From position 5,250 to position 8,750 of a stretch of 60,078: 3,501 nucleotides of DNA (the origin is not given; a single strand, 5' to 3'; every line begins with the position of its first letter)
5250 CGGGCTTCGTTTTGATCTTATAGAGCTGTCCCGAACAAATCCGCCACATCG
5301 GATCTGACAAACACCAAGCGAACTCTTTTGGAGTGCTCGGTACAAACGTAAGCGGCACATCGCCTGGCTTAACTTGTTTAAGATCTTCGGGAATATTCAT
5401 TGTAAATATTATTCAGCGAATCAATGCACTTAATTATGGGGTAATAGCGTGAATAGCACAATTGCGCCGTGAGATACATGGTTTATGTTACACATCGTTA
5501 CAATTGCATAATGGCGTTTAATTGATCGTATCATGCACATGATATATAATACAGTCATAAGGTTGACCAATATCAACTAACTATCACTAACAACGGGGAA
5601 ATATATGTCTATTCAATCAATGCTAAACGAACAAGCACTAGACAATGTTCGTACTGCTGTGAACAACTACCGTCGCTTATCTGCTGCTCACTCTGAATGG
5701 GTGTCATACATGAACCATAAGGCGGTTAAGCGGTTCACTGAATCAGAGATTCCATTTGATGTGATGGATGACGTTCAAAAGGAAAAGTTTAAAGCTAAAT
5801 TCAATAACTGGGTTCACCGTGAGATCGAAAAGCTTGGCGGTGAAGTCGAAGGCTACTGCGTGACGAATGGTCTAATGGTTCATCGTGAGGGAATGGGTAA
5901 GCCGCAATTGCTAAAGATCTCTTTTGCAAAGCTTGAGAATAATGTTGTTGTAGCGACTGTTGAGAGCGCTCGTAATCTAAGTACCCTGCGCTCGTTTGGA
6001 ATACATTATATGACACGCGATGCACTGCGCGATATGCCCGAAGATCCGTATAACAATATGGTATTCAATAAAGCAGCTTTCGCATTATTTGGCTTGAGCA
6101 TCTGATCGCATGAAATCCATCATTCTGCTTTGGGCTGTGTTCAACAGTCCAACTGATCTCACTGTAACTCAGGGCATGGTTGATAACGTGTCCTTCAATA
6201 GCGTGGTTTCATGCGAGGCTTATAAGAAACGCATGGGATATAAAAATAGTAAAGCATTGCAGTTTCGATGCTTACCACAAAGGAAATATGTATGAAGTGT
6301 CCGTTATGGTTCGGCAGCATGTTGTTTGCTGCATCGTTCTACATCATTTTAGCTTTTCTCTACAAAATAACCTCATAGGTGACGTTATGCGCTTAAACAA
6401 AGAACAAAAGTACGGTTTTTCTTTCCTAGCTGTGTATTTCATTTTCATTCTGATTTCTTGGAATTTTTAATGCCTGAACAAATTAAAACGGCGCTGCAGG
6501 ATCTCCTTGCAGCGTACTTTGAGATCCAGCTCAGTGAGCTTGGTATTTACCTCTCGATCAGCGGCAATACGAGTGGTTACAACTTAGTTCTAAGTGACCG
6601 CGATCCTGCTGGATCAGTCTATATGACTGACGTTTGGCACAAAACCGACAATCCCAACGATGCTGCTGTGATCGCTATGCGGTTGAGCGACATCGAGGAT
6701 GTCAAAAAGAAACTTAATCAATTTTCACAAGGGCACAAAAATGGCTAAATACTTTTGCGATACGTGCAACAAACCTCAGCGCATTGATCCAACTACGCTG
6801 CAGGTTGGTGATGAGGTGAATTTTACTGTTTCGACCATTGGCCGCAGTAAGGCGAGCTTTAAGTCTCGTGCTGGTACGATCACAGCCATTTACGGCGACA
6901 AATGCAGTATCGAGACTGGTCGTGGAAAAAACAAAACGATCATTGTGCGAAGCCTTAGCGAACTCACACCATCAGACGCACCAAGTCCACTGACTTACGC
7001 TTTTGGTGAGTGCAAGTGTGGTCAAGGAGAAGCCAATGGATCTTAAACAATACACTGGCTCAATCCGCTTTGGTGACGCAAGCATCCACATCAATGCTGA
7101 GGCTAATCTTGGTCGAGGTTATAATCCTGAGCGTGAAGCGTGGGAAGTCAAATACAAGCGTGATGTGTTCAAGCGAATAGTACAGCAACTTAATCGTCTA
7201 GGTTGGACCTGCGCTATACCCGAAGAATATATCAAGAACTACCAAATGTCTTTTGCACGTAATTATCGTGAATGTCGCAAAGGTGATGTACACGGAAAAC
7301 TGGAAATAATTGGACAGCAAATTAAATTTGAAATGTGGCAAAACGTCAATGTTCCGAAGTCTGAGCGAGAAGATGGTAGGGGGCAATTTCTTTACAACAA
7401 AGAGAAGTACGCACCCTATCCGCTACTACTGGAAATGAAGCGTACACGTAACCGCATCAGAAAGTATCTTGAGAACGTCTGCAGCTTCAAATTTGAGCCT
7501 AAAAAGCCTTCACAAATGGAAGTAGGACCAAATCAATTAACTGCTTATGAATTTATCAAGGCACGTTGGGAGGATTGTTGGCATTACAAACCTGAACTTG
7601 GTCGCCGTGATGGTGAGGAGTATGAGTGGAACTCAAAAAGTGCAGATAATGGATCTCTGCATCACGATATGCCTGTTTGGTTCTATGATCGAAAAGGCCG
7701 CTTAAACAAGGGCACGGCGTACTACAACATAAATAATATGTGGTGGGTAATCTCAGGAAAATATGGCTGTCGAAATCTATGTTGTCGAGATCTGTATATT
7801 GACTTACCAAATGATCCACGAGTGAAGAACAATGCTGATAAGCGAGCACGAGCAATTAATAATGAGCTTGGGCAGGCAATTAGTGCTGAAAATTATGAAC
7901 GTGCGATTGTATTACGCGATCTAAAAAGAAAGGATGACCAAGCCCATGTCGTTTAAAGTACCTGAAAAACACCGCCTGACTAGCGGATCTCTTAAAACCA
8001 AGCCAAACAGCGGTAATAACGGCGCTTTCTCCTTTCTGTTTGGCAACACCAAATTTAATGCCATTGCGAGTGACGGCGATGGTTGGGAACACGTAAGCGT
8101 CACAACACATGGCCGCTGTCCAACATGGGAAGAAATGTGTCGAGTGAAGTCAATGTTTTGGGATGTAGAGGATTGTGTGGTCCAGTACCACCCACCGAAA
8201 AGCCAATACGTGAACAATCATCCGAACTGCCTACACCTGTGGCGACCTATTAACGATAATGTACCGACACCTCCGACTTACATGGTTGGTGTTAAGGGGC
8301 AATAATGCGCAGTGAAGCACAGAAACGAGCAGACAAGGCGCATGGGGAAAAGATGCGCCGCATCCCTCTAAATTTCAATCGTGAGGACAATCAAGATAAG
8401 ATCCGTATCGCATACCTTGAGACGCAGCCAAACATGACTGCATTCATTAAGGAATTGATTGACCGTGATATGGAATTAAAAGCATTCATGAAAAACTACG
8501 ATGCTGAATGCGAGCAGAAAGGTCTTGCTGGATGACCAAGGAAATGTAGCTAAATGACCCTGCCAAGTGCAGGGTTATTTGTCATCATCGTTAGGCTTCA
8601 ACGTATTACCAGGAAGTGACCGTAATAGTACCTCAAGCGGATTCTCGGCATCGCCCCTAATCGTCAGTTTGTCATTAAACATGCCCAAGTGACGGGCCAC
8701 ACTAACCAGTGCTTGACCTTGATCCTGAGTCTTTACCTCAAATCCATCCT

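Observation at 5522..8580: A 3-kb opposite-strand accessory island splits terS from terL and has its own promoter and terminator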

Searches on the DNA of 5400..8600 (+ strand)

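Call 84: search_dna_similar(query=window:5400-8600:+, collection=ecoli_genomes, mode=distant, max_rows=10)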
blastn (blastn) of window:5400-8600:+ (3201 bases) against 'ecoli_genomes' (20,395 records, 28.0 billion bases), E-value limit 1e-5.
No match.

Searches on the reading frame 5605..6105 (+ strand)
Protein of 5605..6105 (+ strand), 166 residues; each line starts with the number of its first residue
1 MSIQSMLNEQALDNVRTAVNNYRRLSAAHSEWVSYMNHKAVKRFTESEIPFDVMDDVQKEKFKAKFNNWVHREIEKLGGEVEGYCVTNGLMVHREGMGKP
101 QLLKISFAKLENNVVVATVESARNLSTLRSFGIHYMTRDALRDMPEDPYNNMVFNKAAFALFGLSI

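Call 5: search_protein_families(library=pfam, proteins=[window:5605-6105:+], max_evalue=0.1)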
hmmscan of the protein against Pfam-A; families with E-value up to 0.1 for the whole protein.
window:5605-6105:+ (166 aa): 1 family
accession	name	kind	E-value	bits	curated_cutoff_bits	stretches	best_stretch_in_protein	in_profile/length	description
PF14530.12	DUF4439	-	0.086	13.9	28.8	0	114-161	18-65/132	Domain of unknown function (DUF4439)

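Call 6: search_protein_families(library=phrogs, proteins=[window:5605-6105:+], max_evalue=0.01)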
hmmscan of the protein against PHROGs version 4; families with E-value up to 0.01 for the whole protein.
window:5605-6105:+ (166 aa): 0 families

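Call 7: search_protein_families(library=padloc, proteins=[window:5605-6105:+], max_evalue=0.1)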
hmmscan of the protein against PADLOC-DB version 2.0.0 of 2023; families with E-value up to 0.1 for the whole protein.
window:5605-6105:+ (166 aa): 0 families

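Call 56: search_protein_representatives(protein=window:5605-6105:+)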
Query: 166 residues. Proteins with E-value up to 0.001 (for the whole library): 25; up to 1e-10: 4; up to 1e-30: 1. The best 25 are listed.
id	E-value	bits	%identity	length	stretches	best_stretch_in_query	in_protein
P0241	1.4e-81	288.3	77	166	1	1-166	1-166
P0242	1.8e-20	89.8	59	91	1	83-165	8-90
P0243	4.6e-19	85.2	56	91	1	83-166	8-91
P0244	4.7e-18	81.9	36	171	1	1-166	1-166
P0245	2.2e-10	57.0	46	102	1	84-166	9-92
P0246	2.4e-10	56.9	44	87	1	84-165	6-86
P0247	1.5e-09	54.3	40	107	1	81-166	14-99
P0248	2.3e-09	53.7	44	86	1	97-166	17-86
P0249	5.5e-08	49.2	39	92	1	83-165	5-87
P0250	4.5e-07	46.3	39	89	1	100-166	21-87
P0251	5.5e-07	46.0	41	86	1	99-166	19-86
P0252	7.4e-07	45.6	40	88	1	84-165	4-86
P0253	2.2e-06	44.0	43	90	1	99-166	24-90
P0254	6.3e-06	42.6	43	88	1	99-166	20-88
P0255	1.0e-05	41.9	37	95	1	83-165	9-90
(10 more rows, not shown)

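Call 61: search_protein_families(library=ncbifam, proteins=[window:5605-6105:+], max_evalue=0.1)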
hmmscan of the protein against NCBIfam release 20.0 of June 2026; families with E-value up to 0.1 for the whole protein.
window:5605-6105:+ (166 aa): 0 families

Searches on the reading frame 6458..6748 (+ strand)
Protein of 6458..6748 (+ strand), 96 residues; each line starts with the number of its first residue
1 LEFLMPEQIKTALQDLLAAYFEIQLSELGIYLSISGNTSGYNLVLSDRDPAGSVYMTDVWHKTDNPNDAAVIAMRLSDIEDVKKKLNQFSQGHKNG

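Call 5: search_protein_families(library=pfam, proteins=[window:6458-6748:+], max_evalue=0.1)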
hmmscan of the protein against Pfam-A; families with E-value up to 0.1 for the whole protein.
window:6458-6748:+ (96 aa): 0 families

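Call 6: search_protein_families(library=phrogs, proteins=[window:6458-6748:+], max_evalue=0.01)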
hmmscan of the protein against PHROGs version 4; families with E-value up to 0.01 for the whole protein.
window:6458-6748:+ (96 aa): 0 families

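Call 7: search_protein_families(library=padloc, proteins=[window:6458-6748:+], max_evalue=0.1)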
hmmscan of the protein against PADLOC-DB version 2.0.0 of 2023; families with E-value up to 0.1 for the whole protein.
window:6458-6748:+ (96 aa): 0 families

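Call 61: search_protein_families(library=ncbifam, proteins=[window:6470-6748:+], max_evalue=0.1)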
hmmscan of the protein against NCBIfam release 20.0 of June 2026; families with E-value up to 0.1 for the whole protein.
window:6470-6748:+ (92 aa): 0 families
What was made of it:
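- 6470..6748 (+): Gene E, 92 aa, no family match; part of the backbone. Calls 5, 6 and 61 give no hit.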

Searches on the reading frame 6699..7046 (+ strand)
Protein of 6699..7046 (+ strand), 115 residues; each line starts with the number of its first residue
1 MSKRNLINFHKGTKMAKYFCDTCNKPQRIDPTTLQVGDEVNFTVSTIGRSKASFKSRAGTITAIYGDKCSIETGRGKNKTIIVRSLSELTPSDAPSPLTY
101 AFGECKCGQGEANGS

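Call 5: search_protein_families(library=pfam, proteins=[window:6699-7046:+], max_evalue=0.1)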
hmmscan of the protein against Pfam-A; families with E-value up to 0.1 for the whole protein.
window:6699-7046:+ (115 aa): 3 families
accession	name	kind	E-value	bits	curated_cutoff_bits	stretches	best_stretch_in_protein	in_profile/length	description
PF02010.21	REJ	-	0.057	12.5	25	1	29-111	276-360/452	REJ domain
PF16745.11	RsgA_N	-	0.068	13.4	27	0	29-45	31-47/54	RsgA N-terminal domain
PF23456.1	CSDE1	-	0.099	13.2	27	0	32-53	55-76/84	Cold shock domain-containing protein E1 CSD domain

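Call 6: search_protein_families(library=phrogs, proteins=[window:6699-7046:+], max_evalue=0.01)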
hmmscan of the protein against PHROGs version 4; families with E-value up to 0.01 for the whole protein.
window:6699-7046:+ (115 aa): 1 family
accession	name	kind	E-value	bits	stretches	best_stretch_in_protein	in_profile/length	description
phrog_3728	-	unknown function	8.8e-22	78.5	1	15-110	1-93/96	-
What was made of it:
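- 6741..7046 (+): Gene F, 101 aa, phrog_3728. I read the core as an SH3/KOW-like barrel from the sequence pattern (not tested); here it is flanked by CxxC and CxC. PHROG E = 8.8e-22 (call 6).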

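Call 7: search_protein_families(library=padloc, proteins=[window:6699-7046:+], max_evalue=0.1)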
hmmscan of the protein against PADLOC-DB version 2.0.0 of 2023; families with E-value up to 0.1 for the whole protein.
window:6699-7046:+ (115 aa): 0 families

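Call 61: search_protein_families(library=ncbifam, proteins=[window:6741-7046:+], max_evalue=0.1)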
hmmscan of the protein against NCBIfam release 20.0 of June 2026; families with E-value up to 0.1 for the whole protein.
window:6741-7046:+ (101 aa): 0 families

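Call 83: search_dna_similar(query=window:6741-7046:+, collection=phages, mode=protein, max_rows=25, max_evalue=0.001)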
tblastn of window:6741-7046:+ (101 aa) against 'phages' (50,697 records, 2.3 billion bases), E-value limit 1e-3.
Records with a match: 10; places in all: 10; records where one place covers at least 80% of the query: 10.
Best place of each record, by identity: <60% 10.
By first word of the organism name: Acinetobacter 10.
By host as written in the record: Acinetobacter baumannii 3; Acinetobacter sp. 3; Acinetobacter baumannii YMC/09/02/B1251 2; Acinetobacter baumannii 1656-2 1; Acinetobacter baumannii Ab105 1.
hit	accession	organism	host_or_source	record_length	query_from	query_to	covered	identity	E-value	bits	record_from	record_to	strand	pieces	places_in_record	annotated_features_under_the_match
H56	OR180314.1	Acinetobacter phage A3926.3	Acinetobacter baumannii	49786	1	97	96%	38.8%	3e-12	66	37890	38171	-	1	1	hypothetical protein (x2)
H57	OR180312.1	Acinetobacter phage A1626.2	Acinetobacter baumannii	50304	1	97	96%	38.8%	3e-12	66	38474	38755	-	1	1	hypothetical protein (x2)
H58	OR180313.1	Acinetobacter phage A2490.3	Acinetobacter baumannii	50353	1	97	96%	38.8%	3e-12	66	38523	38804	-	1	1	hypothetical protein (x2)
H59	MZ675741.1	Acinetobacter phage Ab1656-2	Acinetobacter baumannii 1656-2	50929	1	97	96%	38.8%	3e-12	66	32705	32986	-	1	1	putative ubiquitin-binding zinc finger | hypothetical protein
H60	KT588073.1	Acinetobacter phage Ab105-3phi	Acinetobacter baumannii Ab105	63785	1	97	96%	38.8%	3e-12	66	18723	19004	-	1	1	hypothetical protein (x2)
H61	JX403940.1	Acinetobacter phage YMC/09/02/B1251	Acinetobacter baumannii YMC/09/02/B1251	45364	1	96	95%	38.1%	2e-11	64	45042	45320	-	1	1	hypothetical protein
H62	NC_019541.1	Acinetobacter phage YMC/09/02/B1251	Acinetobacter baumannii YMC/09/02/B1251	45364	1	96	95%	38.1%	2e-11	64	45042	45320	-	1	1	hypothetical protein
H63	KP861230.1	Acinetobacter phage YMC11/11/R3177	Acinetobacter sp.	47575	1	96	95%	38.1%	2e-11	64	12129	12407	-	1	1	hypothetical protein (x2)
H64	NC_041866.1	Acinetobacter phage YMC11/11/R3177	Acinetobacter sp.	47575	1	96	95%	38.1%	2e-11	64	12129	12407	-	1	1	hypothetical protein (x2)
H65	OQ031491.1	Acinetobacter phage MRostami-2023a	Acinetobacter sp.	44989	1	96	95%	37.1%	6e-11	62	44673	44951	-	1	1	record has no annotation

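Call 85: get_annotated_region(hit=H59, flank=3500)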
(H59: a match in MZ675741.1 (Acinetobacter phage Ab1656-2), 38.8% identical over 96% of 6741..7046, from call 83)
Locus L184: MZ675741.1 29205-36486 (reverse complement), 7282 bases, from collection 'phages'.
description: Acinetobacter phage Ab1656-2, complete genome.
organism: Acinetobacter phage Ab1656-2 (NCBI taxid 2897426)
taxonomy: Viruses; Duplodnaviria; Heunggongvirae; Uroviricota; Caudoviricetes; Vieuvirus
host: Acinetobacter baumannii 1656-2; source: -; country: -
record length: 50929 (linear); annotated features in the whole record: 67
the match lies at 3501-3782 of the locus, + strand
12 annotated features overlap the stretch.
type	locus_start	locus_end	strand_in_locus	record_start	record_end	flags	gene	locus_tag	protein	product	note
CDS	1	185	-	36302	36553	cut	-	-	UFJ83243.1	Cro protein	-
CDS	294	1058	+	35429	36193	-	-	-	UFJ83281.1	LexA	LexA (CI repressor)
CDS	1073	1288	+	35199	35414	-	-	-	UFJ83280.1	hypothetical protein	-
CDS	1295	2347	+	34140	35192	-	-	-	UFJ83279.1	hypothetical protein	-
CDS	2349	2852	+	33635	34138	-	-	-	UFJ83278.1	holin-x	Actinobacterial Holin-X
CDS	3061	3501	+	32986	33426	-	-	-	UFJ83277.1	hypothetical protein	-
CDS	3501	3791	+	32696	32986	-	-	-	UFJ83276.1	putative ubiquitin-binding zinc finger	-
CDS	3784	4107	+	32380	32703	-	-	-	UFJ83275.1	hypothetical protein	-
CDS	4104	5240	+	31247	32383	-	-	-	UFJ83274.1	ATP-binding protein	-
CDS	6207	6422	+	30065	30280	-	-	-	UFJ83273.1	hypothetical protein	-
CDS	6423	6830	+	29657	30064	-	-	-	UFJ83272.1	hypothetical protein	-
CDS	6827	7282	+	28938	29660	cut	-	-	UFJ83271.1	immunity protein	CdiI immunity protein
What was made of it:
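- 6741..7046 (+): Homologues lie downstream of cI in temperate Acinetobacter phages (calls 83, 85).
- F homologues: downstream of cI in Acinetobacter phages (call 85).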
